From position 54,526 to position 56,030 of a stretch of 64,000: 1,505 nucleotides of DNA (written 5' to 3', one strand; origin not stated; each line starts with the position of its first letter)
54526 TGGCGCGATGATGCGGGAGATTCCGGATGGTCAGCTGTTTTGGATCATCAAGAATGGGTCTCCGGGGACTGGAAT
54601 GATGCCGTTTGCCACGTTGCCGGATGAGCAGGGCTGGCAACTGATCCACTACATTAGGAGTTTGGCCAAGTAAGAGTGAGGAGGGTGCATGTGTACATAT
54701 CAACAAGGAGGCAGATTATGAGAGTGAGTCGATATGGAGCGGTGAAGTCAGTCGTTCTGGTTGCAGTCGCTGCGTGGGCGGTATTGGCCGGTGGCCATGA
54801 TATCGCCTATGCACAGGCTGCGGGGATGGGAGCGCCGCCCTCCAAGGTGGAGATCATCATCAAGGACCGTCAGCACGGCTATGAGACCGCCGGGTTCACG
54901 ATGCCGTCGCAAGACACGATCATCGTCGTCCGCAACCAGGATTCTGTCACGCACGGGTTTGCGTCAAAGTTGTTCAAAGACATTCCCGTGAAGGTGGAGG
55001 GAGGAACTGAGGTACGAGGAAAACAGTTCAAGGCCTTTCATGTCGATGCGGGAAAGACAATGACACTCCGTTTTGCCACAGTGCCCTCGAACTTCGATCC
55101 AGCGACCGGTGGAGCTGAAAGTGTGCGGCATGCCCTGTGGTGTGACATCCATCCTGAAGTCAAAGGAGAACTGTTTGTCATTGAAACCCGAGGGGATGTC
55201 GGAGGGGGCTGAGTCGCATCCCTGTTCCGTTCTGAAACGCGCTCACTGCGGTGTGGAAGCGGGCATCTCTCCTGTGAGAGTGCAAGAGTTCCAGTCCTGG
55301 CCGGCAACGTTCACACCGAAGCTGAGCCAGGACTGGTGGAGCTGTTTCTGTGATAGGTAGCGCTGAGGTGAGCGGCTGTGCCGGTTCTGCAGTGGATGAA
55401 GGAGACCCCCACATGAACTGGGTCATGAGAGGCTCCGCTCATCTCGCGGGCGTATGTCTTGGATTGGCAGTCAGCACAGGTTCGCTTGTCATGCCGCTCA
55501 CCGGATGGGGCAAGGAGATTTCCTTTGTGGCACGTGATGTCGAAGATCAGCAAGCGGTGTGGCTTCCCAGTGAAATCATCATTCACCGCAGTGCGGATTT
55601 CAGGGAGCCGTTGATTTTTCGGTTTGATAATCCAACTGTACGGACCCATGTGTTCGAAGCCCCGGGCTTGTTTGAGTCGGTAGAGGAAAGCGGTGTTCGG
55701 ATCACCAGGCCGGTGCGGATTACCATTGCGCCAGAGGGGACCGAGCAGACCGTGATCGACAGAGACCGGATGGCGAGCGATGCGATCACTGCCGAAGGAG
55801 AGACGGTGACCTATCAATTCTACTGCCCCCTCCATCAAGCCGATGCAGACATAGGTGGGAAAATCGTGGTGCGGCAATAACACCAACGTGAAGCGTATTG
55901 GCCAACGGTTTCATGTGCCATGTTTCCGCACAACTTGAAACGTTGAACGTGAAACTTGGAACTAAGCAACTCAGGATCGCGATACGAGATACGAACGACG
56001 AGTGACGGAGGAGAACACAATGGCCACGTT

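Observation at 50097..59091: Co-directional island of periplasmic c-type cytochromes plus sulfur-trafficking proteins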

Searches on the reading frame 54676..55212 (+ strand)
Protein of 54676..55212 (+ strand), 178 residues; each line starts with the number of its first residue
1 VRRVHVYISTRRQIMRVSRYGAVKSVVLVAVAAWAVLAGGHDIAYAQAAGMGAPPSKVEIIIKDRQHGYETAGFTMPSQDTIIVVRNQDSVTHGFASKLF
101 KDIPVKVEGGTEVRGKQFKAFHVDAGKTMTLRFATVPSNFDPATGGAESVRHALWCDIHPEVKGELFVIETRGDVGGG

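Call 4: search_protein_families(library=pfam, proteins=[window:54676-55212:+], max_evalue=0.01)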
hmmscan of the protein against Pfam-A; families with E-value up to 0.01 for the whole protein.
window:54676-55212:+ (178 aa): 0 families

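Call 6: search_protein_families(library=ncbifam, proteins=[window:54676-55212:+], max_evalue=0.01)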
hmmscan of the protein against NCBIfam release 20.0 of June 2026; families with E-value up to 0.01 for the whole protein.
window:54676-55212:+ (178 aa): 0 families

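Call 22: search_solved_structures(query=window:54676-55212:+, max_evalue=10)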
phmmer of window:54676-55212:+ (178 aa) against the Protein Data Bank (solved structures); distinct sequences matched with E-value up to 10: 2.
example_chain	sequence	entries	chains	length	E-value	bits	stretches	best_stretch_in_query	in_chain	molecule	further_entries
9d26_A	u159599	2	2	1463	0.63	13.1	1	47-103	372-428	HmuS heme dechelatase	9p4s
4rzp_A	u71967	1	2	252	1.3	12.1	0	30-67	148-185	Engineered Protein OR366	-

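Call 24: find_homologous_proteins(query=window:54718-55212:+, max_evalue=0.001)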
Query window:54718-55212:+ (164 aa): 305 proteins with E <= 0.001 among 407 candidates; the best 120 are listed.
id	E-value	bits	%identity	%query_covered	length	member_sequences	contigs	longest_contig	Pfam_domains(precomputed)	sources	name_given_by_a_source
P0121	6.3e-104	363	100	100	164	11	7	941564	-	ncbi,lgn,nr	ncbi:MAG: hypothetical protein E8D40_02375 [Nitrospira sp.]|nr:MAG: hypothetical protein E8D40_02375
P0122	6.6e-99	346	96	100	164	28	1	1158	-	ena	-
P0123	3.9e-98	344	93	100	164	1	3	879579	-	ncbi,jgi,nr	ncbi:MAG: hypothetical protein WBK08_02690 [Nitrospira sp.]|jgi:hypothetical protein|nr:MAG: hypothe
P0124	4.7e-98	344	95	100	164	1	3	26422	-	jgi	jgi:hypothetical protein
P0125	5.0e-98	343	95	100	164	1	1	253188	-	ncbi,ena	-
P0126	5.1e-98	343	95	100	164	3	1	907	-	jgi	jgi:hypothetical protein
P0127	5.7e-98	343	95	100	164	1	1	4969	-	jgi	-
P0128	9.7e-98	343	94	100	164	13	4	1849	-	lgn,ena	-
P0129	3.0e-97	341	95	100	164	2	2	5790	-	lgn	-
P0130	3.8e-97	341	95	100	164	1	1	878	-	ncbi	-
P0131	7.9e-97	340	94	100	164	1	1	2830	-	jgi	-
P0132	7.9e-97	340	93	100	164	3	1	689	-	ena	-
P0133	1.5e-96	339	92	100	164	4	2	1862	-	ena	-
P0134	3.5e-96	337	93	100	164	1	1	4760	-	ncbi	-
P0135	1.1e-95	336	93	100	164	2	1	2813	-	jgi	-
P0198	7.8e-80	284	78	100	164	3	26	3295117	-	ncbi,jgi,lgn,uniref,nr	ncbi:cupredoxin domain-containing protein [Candidatus Nitrospira inopinata]|uniref:EfeO-type cupredo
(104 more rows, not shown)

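Call 34: predict_structure(alignment_id=A2)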
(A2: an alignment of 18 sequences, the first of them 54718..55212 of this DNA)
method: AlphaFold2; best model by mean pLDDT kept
length: 164 residues; sequences in the alignment: 18
mean_pLDDT: 46.4   pTM: 0.37
mean pLDDT of the five models: 46.4, 44.1, 39.5, 39.3, 35.9
residues with pLDDT >= 90: 0; 70-90: 0; 50-70: 67; < 50: 97
segments of 3 or more residues with pLDDT < 50: 1-45, 49-54, 87-90, 94-97, 100-103, 122-137, 158-164
pLDDT, mean of each block of 10 residues (from residue 1): 36 39 33 34 48 50 55 54 51 50 54 55 46 44 50 51 30
secondary structure, 60 per line:
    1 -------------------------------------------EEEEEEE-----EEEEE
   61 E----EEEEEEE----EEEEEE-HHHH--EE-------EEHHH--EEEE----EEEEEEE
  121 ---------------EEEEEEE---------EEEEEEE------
elements in order: E44-50 E56-61 E66-72 E77-82 H84-87 E106-109 E114-120 E136-142 E152-158
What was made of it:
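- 54718..55212 (+): g08, exported cupredoxin-like protein (cupA) with invariant His79, Cys142 and His145 and no Met in the loop. The AF2 model is poor, pLDDT 46 (call 34).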

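Call 35: search_solved_structures(query=A2, max_evalue=10, show_alignments=2)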
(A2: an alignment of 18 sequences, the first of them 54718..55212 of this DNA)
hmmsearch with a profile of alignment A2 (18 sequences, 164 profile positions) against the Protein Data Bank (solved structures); distinct sequences matched with E-value up to 10: 6.
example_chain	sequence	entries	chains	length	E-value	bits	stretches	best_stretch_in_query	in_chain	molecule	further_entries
5erc_A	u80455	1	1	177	0.32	13.9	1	102-145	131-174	Peregrin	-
6u04_A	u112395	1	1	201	0.35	13.8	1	102-146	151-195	Histone H3.3,BRPF1, Peregrin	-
9d26_A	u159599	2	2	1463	0.45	13.4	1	33-89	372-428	HmuS heme dechelatase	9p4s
2lq6_A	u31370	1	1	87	0.7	12.8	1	101-146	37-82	Bromodomain-containing protein 1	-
2d7o_A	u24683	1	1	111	0.89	12.4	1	40-75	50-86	Filamin-C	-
5bse_A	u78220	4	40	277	0.94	12.4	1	38-94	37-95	Pyrroline-5-carboxylate reductase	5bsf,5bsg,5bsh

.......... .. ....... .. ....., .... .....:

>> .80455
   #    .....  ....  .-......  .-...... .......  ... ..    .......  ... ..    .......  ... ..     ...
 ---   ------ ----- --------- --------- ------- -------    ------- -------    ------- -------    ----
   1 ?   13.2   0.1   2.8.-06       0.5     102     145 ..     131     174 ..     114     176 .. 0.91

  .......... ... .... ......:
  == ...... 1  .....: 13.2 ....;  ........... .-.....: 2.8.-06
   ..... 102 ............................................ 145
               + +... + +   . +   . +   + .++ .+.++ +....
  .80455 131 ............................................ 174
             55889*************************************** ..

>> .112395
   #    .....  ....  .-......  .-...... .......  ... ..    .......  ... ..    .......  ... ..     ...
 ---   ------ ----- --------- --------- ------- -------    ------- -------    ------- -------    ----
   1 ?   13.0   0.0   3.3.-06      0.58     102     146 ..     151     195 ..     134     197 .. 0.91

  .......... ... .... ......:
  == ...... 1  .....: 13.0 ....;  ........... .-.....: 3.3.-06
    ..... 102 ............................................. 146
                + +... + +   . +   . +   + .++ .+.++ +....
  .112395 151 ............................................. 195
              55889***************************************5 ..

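Call 43: fold_search(model_id=the predicted structure, library=pdb)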
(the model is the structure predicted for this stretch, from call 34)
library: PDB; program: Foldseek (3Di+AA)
matches with E <= 10: 612; with E <= 0.001: 0
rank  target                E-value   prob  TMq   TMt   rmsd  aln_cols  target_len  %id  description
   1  7urp                  1.1e-02  0.87  0.30  0.31   8.8       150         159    9  Second cohesin module from Sca5 of Ruminococcus bromii (released 2023-05-03)
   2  7z3g_A                5.5e-02  0.25  0.19  0.22  13.6       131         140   15  Crystal structure of the cupredoxin AcoP from Acidithiobacillus ferrooxidans, H166A mutant (released 2023-09-13)
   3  7z3f_B                6.8e-02  0.69  0.28  0.34  12.1       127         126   13  Crystal structure of the cupredoxin AcoP from Acidithiobacillus ferrooxidans, oxidized form (released 2023-09-13)
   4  7z3b_A                6.8e-02  0.20  0.18  0.21  17.0       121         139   16  Crystal structure of the cupredoxin AcoP from Acidithiobacillus ferrooxidans, reduced form (released 2023-09-13)
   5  7z3b_B                8.6e-02  0.16  0.18  0.22  15.8       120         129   16  Crystal structure of the cupredoxin AcoP from Acidithiobacillus ferrooxidans, reduced form (released 2023-09-13)
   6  7z3i_A                9.6e-02  0.18  0.19  0.21  17.4       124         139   16  Crystal structure of the cupredoxin AcoP from Acidithiobacillus ferrooxidans, M171A mutant (released 2023-09-13)
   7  3wf4_A                1.7e-01  0.57  0.29  0.11   6.1       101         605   16  Crystal structure of human beta-galactosidase mutant I51T in complex with 6S-NBI-DGJ (released 2014-04-16)
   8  5a2a                  1.8e-01  0.66  0.27  0.12   7.3        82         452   15  Crystal Structure of Anoxybacillus Alpha-amylase Provides Insights into a New Glycosyl Hydrolase Subclass (released 2016-03-30)
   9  7z3i_B                1.9e-01  0.13  0.19  0.22  16.3       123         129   15  Crystal structure of the cupredoxin AcoP from Acidithiobacillus ferrooxidans, M171A mutant (released 2023-09-13)
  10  4djm_D                2.1e-01  0.13  0.21  0.17  19.9       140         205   14  Crystal structure of the E. coli chaperone DraB (released 2013-01-16)
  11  3thc_C                2.3e-01  0.51  0.30  0.11   6.1       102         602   15  Crystal structure of human beta-galactosidase in complex with galactose (released 2011-12-07)
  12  5v3s_A                2.8e-01  0.11  0.14  0.16  15.2       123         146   10  Crystal structure of IP-1A from Alcaligenes faecalis at 1.8A resolution (released 2017-06-14)
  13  4h2a                  2.9e-01  0.82  0.26  0.07   4.0        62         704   13  Crystal structure of wild type protective antigen to 1.62 A (pH 7.5) (released 2013-09-25)
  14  2co7_B                2.9e-01  0.08  0.14  0.12  15.1        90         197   14  Salmonella enterica SafA pilin in complex with the SafB chaperone (Type II) (released 2006-06-27)
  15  7epp                  3.1e-01  0.30  0.28  0.28  11.2       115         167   16  Recombinant Alfalfa Mosaic virus coat protein virus-like particle (rAMV-CP VLP) (released 2021-11-17)
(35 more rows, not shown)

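Call 47: find_encoding_contigs(protein=P0198, flank=10000, max_places=3)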
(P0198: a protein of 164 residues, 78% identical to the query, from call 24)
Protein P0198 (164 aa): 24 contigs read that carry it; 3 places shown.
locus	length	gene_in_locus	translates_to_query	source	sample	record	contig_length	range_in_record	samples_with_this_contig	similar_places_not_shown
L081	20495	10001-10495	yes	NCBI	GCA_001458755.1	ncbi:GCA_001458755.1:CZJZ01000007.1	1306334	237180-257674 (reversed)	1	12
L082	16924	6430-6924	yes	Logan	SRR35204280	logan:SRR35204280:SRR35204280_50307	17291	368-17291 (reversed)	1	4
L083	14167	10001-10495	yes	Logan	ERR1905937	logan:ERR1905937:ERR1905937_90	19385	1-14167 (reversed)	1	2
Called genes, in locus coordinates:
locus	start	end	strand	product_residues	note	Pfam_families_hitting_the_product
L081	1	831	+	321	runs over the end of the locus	PF02470:MlaD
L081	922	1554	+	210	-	PF03886:ABC_trans_aux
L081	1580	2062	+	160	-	PF01988:VIT1 (faint)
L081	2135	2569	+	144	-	PF02566:OsmC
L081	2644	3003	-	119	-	-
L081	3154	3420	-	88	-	-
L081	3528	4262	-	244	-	-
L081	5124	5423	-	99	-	-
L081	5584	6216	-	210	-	PF02384:N6_Mtase (faint), PF20473:MmeI_Mtase (weak)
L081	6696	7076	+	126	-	PF00034:Cytochrom_C, PF13442:Cytochrome_CBB3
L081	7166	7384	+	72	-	PF11127:YgaP-like_TM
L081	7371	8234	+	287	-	PF21342:SoxA-TsdA_cyt-c, PF00034:Cytochrom_C (weak), PF13442:Cytochrome_CBB3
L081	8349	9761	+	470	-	PF00034:Cytochrom_C (weak), PF13442:Cytochrome_CBB3, PF00034:Cytochrom_C, PF13442:Cytochrome_CBB3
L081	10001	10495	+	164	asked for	-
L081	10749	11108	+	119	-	PF02635:DsrE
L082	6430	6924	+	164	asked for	-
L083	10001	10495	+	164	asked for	-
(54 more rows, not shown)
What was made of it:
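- Cultured N. inopinata has the core (call 47).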

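Call 73: search_protein_families(library=pfam, alignment_id=A2, max_evalue=10)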
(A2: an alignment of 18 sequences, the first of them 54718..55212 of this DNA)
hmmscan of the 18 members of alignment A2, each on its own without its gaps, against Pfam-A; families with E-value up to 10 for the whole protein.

A. member 1, window:54718-55212:+ (164 aa): 0 families

B. families by the number of members that match (of 18 scanned): 4 families
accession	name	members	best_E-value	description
PF13473.12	Cupredoxin_1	11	0.0033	Cupredoxin-like domain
PF02979.21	NHase_alpha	1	0.12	Nitrile hydratase, alpha chain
PF03168.19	LEA_2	1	0.14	Late embryogenesis abundant protein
PF01696.23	Adeno_E1B_55K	1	0.21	Adenovirus EB1 55K protein / large t-antigen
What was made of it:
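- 54718..55212 (+): Weak Cupredoxin_1 hits in 11 of 18 orthologues (call 73).
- Checked: g08: 11 of 18 orthologues give weak Cupredoxin_1 hits (best E 0.0033, call 73).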

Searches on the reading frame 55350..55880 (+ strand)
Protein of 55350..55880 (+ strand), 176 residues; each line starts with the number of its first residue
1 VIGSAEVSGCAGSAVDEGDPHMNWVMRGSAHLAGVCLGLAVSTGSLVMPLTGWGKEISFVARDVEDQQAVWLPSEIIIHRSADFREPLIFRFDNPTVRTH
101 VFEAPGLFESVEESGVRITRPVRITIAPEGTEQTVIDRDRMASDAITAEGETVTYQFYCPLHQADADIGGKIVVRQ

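Call 4: search_protein_families(library=pfam, proteins=[window:55350-55880:+], max_evalue=0.01)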
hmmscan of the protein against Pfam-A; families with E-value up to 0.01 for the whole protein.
window:55350-55880:+ (176 aa): 0 families

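Call 6: search_protein_families(library=ncbifam, proteins=[window:55350-55880:+], max_evalue=0.01)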
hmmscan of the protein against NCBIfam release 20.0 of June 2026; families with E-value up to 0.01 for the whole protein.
window:55350-55880:+ (176 aa): 0 families

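Call 23: search_solved_structures(query=window:55350-55880:+, max_evalue=10)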
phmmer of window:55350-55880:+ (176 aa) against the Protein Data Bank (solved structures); distinct sequences matched with E-value up to 10: 0.

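Call 27: find_homologous_proteins(query=window:55410-55880:+, max_evalue=0.001)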
Query window:55410-55880:+ (156 aa): 144 proteins with E <= 0.001 among 258 candidates; the best 120 are listed.
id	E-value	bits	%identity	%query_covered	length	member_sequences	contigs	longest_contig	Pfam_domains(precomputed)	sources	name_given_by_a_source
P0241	6.1e-92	323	92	98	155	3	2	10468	-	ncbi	ncbi:MAG: hypothetical protein ACXW4C_06215 [Nitrospira sp.]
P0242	8.5e-92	323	93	98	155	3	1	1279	-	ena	-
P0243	7.5e-87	307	90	98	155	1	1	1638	-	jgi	-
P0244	2.3e-86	305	89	99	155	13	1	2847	-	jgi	jgi:hypothetical protein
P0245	5.0e-86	304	89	98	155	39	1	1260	-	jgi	jgi:hypothetical protein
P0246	1.3e-85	303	86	99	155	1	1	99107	-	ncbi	-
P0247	1.8e-84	299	88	98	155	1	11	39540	-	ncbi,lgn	-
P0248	1.2e-83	296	86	98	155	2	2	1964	-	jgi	jgi:hypothetical protein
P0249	2.3e-83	296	86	99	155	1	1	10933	-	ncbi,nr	ncbi:MAG: hypothetical protein HP496_06420 [Nitrospira sp.]|nr:hypothetical protein [Nitrospira sp.]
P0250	4.6e-83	295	84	98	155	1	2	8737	-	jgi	jgi:hypothetical protein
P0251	4.6e-83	295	86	98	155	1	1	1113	-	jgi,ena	-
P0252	8.5e-83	294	86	99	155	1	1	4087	-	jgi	jgi:hypothetical protein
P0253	9.3e-83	294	86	98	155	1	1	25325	-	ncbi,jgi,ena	jgi:hypothetical protein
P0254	1.0e-82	293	86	99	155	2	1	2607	-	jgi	-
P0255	4.3e-82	291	83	99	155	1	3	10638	-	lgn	-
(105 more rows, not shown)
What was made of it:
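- Checked: NCBI and UniRef name orthologues cupredoxin or EfeO-type cupredoxin (calls 24, 27).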

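Call 36: search_solved_structures(query=A3, max_evalue=10, show_alignments=2)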
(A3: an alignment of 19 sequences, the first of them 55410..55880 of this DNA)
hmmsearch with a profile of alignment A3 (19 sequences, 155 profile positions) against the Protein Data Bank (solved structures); distinct sequences matched with E-value up to 10: 9.
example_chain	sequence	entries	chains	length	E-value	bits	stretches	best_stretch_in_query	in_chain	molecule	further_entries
28jw_q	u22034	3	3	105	0.16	14.9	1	73-137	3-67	Small ribosomal subunit protein uS17c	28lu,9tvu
4x3a_A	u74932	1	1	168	0.18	14.8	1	60-110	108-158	IL-1 beta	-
3nj5_A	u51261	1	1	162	0.29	14.1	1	60-110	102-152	IL-1 beta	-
2wry_A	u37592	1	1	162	0.29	14.1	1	60-110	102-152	INTERLEUKIN-1BETA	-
4x37_A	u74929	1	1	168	0.33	13.9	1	60-110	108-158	IL-1 beta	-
4x38_A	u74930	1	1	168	0.35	13.8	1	60-110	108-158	IL-1 beta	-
9p4g_A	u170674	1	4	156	1.1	12.2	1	74-117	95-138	Flagellar assembly factor FliW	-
7kjk_A4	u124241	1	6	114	1.1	12.2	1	78-127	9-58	Head completion protein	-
4x39_A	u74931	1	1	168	1.9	11.4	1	60-110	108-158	IL-1 beta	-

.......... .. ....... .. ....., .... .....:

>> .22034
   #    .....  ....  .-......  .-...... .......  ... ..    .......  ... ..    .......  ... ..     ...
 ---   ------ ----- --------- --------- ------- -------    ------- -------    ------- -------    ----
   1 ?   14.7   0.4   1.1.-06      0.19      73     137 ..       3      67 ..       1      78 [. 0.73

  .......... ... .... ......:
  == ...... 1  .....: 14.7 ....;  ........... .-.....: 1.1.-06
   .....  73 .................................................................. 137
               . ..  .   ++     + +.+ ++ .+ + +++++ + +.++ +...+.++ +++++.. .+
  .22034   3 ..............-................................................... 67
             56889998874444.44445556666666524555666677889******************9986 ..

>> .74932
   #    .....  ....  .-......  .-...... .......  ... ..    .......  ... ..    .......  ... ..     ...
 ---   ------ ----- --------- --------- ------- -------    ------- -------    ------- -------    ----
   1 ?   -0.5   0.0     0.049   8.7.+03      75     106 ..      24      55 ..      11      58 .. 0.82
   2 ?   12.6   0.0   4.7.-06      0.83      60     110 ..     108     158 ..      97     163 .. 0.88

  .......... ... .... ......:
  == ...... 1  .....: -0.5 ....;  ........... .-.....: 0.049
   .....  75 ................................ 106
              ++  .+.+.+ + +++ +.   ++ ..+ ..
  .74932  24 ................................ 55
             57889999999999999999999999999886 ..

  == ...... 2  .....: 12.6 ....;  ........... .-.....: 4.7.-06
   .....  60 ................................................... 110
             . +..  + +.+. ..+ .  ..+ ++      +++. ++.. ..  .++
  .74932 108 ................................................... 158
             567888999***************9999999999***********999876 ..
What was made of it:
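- Closest known: Cupredoxin plus cytochrome c respiratory chains. Different: No significant sequence match to any Pfam or PDB cupredoxin (calls 4, 22, 23, 35, 36).
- Tried and rejected: Only chance-level hits (calls 22, 23, 35, 36).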

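Call 38: predict_structure(alignment_id=A3)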
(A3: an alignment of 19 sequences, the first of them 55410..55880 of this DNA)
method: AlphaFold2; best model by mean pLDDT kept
length: 156 residues; sequences in the alignment: 19
mean_pLDDT: 72.6   pTM: 0.63
mean pLDDT of the five models: 72.6, 58.4, 42.6, 42.0, 36.2
residues with pLDDT >= 90: 10; 70-90: 97; 50-70: 19; < 50: 30
segments of 3 or more residues with pLDDT < 50: 1-30
pLDDT, mean of each block of 10 residues (from residue 1): 35 35 37 77 67 79 86 86 86 88 88 89 83 82 64 83
secondary structure, 60 per line:
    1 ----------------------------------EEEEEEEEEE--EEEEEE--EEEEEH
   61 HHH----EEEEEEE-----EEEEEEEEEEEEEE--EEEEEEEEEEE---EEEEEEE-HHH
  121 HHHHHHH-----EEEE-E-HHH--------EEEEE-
elements in order: E35-44 E47-52 E55-59 H60-63 E68-74 E80-93 E96-106 E110-116 H118-127 E133-136 E151-155
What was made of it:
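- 55413..55880 (+): g09, exported cupredoxin-fold protein (cupB) with invariant His80, Cys139 and His142 and no Met in the loop. AF2 pLDDT 72.6 (call 38).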

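Call 40: fold_search(model_id=the predicted structure, library=pdb)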
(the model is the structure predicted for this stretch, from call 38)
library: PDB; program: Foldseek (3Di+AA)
matches with E <= 10: 1528; with E <= 0.001: 189
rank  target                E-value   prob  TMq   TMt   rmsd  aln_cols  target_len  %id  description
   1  6syy                  1.3e-05  1.00  0.51  0.19   4.4       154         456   12  Crystal structure of McoA multicopper oxidase from the hyperthermophile Aquifex aeolicus (released 2020-06-17)
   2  7pfr_C                3.0e-05  1.00  0.47  0.29   5.3       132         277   12  Crystal Structure of Two-Domain Laccase mutant M199A from Streptomyces griseoflavus (released 2022-01-19)
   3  5lhl_A                3.2e-05  1.00  0.48  0.29   4.7       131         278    9  Crystal Structure of Two-Domain Laccase from Streptomyces griseoflavus (released 2017-08-16)
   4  7b4y_A                3.8e-05  1.00  0.49  0.29   5.2       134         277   12  Structure of the M298L mutant of the Streptomyces coelicolor small laccase T1 copper axial ligand (released 2022-02-09)
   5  8p9v_C                4.9e-05  1.00  0.48  0.29   5.3       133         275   13  Crystal Structure of Two-Domain Laccase mutant M199G/R240H/D268N from Streptomyces griseoflavus (released 2024-04-10)
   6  3kw8                  5.2e-05  1.00  0.46  0.28   5.5       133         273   14  Two-domain laccase from Streptomyces coelicolor at 2.3 A resolution (released 2010-12-08)
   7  3tbb_C                5.2e-05  1.00  0.46  0.28   6.7       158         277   13  Small laccase from Streptomyces viridosporus T7A; alternate crystal form. (released 2012-08-29)
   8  7pen_A                5.2e-05  1.00  0.45  0.27   5.5       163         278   11  Crystal Structure of Two-Domain Laccase mutant Y230A from Streptomyces griseoflavus (released 2022-01-19)
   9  7ptm_A                5.2e-05  1.00  0.45  0.27   6.8       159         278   12  Crystal Structure of Two-Domain Laccase mutant M199G/R240H from Streptomyces griseoflavus (released 2022-01-19)
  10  9hu7                  5.2e-05  1.00  0.45  0.27   4.7       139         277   10  Mutant M298C6a of the small laccase (SLAC) from Streptomyces coelicolor (released 2026-01-14)
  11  3tbb_A                5.2e-05  1.00  0.47  0.29   6.0       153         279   15  Small laccase from Streptomyces viridosporus T7A; alternate crystal form. (released 2012-08-29)
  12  6zij_C                5.8e-05  1.00  0.47  0.29   5.3       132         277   12  Crystal Structure of Two-Domain Laccase mutant R240H from Streptomyces griseoflavus (released 2021-05-05)
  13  4gy4_B                5.8e-05  1.00  0.42  0.26   7.4       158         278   13  Role of the biradical intermediate observed during the turnover of SLAC: A two-domain laccase from Streptomyces coelic (released 2012-09-19)
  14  8p9v_A                6.5e-05  1.00  0.48  0.29   4.9       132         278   11  Crystal Structure of Two-Domain Laccase mutant M199G/R240H/D268N from Streptomyces griseoflavus (released 2024-04-10)
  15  5mkm_A                6.5e-05  1.00  0.46  0.28   5.5       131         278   11  Crystal Structure of Two-Domain Laccase mutant H165F from Streptomyces griseoflavus (released 2017-12-20)
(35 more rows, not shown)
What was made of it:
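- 55413..55880 (+): Foldseek matches to laccase and McoA cupredoxin domains, E about 1e-5, TM about 0.5 (call 40).
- Checked: g09: the AlphaFold model has pLDDT 72.6 (call 38) and matches cupredoxin domains of laccases at E about 1e-5 (call 40).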

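Call 74: search_protein_families(library=pfam, alignment_id=A3, max_evalue=10)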
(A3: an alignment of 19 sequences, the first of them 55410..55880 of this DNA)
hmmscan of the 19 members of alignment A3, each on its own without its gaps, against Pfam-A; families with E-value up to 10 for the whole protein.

A. member 1, window:55410-55880:+ (156 aa): 0 families

B. families by the number of members that match (of 19 scanned): 2 families
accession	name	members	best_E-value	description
PF13515.12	FUSC_2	2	0.12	Fusaric acid resistance protein-like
PF16423.10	COE1_HLH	1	0.074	Transcription factor COE1 helix-loop-helix domain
